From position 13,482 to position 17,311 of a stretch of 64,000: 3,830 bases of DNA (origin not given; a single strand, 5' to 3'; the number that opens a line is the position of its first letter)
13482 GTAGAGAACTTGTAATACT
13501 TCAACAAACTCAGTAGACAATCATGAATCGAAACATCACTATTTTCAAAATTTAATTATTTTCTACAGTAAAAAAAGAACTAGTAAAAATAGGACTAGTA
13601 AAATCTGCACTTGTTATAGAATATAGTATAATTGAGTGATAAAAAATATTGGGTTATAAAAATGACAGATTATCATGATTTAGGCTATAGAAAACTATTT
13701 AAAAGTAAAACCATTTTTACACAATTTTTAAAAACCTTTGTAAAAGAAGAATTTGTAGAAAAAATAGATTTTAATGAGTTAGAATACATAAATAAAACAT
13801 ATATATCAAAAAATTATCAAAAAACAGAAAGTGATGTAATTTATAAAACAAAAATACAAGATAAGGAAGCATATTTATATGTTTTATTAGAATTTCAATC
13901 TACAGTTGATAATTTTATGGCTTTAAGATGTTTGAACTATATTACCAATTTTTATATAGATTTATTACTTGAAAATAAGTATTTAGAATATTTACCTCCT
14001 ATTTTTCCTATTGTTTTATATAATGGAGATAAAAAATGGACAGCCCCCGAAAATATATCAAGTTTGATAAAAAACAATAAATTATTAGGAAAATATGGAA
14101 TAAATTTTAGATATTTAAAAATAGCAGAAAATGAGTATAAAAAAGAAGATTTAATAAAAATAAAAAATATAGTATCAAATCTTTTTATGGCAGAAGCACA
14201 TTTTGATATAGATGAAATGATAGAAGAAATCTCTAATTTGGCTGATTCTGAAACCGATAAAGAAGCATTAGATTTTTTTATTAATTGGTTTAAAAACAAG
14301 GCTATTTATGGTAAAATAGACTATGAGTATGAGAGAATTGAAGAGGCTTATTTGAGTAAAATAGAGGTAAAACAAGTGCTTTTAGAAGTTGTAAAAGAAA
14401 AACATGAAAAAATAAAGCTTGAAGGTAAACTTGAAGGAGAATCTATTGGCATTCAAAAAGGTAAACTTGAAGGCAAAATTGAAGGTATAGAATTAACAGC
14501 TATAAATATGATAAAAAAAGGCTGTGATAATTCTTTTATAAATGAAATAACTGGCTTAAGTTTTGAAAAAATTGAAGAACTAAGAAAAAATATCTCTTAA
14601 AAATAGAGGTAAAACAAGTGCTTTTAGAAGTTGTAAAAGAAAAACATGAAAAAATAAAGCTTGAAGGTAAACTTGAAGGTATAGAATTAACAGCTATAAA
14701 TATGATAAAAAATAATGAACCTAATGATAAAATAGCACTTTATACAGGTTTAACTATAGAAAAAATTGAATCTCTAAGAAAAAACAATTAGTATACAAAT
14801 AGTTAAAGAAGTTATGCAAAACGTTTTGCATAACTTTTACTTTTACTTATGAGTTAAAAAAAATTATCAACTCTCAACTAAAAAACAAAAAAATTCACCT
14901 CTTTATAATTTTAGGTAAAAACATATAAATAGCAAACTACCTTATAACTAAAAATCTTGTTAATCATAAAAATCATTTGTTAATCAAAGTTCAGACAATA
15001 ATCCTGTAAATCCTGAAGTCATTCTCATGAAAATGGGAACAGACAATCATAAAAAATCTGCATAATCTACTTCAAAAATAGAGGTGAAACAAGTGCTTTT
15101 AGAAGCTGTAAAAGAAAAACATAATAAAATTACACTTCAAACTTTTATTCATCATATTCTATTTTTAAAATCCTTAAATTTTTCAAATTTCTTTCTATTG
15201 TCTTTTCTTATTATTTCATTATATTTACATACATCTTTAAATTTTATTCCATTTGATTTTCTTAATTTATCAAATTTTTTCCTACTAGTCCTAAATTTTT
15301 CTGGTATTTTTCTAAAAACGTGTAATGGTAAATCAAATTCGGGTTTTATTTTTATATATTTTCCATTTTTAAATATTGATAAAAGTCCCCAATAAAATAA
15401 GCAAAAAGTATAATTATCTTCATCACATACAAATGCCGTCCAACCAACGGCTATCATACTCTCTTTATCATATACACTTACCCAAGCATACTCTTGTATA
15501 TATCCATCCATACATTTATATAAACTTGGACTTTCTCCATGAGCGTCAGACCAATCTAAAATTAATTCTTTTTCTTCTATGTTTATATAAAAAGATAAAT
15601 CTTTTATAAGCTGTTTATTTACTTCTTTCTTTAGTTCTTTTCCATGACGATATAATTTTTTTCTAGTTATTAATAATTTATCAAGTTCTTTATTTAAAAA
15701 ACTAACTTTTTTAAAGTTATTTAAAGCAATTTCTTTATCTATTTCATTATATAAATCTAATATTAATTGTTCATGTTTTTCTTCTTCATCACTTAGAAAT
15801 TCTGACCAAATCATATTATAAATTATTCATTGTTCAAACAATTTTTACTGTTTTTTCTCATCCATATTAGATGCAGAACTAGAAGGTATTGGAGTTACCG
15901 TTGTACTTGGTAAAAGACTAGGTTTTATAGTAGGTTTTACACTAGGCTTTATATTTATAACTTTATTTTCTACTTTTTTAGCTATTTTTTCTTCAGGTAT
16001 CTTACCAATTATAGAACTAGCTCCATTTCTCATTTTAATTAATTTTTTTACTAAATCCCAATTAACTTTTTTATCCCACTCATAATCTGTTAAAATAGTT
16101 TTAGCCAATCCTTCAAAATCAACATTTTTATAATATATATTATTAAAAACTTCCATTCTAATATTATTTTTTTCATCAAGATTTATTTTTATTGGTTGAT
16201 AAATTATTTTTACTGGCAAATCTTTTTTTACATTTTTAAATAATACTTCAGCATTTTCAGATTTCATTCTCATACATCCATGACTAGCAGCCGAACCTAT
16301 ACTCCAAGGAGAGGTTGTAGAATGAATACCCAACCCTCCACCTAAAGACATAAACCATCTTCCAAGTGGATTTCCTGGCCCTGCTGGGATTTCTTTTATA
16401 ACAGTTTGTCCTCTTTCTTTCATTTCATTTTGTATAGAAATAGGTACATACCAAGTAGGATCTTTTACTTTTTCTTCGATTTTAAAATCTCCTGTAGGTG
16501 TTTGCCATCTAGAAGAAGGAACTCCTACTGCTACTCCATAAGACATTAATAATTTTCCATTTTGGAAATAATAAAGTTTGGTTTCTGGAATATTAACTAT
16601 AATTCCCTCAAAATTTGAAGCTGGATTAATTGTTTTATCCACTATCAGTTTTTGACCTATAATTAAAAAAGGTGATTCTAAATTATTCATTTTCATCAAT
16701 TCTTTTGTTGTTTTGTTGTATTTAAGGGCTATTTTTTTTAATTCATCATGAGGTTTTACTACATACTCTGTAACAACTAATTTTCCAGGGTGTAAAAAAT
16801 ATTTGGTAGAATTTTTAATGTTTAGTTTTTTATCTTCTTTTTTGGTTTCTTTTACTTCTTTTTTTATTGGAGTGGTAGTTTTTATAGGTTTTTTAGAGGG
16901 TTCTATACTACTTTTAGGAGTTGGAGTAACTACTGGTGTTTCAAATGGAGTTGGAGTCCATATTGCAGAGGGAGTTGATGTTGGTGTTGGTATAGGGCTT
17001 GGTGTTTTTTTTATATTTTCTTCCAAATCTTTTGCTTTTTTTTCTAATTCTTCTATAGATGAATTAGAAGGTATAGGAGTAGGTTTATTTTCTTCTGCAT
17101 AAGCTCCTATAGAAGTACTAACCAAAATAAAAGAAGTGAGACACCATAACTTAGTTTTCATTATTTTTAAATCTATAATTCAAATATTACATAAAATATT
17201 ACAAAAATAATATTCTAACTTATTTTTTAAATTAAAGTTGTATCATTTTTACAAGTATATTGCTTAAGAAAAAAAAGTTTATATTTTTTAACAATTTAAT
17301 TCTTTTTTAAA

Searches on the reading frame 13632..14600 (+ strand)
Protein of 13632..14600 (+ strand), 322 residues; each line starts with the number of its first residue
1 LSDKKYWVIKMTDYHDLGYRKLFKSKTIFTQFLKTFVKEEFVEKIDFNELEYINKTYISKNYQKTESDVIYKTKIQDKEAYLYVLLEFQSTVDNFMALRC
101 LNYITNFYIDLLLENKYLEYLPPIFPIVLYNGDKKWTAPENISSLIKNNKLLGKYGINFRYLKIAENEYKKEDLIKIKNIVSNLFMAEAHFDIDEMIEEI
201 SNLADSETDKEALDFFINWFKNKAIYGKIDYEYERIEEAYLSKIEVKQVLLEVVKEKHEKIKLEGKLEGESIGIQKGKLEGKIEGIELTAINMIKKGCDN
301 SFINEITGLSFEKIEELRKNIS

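Call 54: search_protein_families(library=pfam, proteins=[window:13632-14600:+], max_evalue=0.00001)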
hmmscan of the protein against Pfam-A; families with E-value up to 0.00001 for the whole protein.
window:13632-14600:+ (322 aa): 1 family
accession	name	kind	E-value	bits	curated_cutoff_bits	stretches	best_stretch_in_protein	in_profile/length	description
PF04754.18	Transposase_31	-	8e-28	97.9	21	1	15-209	3-197/203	Putative transposase, YhgA-like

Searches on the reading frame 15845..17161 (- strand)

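Call 55: search_protein_families(library=pfam, proteins=[window:15845-17161:-], max_evalue=0.00001)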
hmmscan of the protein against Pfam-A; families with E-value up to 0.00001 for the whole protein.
window:15845-17161:- (438 aa): 2 families
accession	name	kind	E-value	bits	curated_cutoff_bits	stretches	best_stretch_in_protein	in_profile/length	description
PF03734.19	YkuD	-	2.2e-27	96.9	23.4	1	187-319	4-146/146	L,D-transpeptidase catalytic domain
PF01476.26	LysM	-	1.8e-10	41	20.9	1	133-174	1-42/43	LysM domain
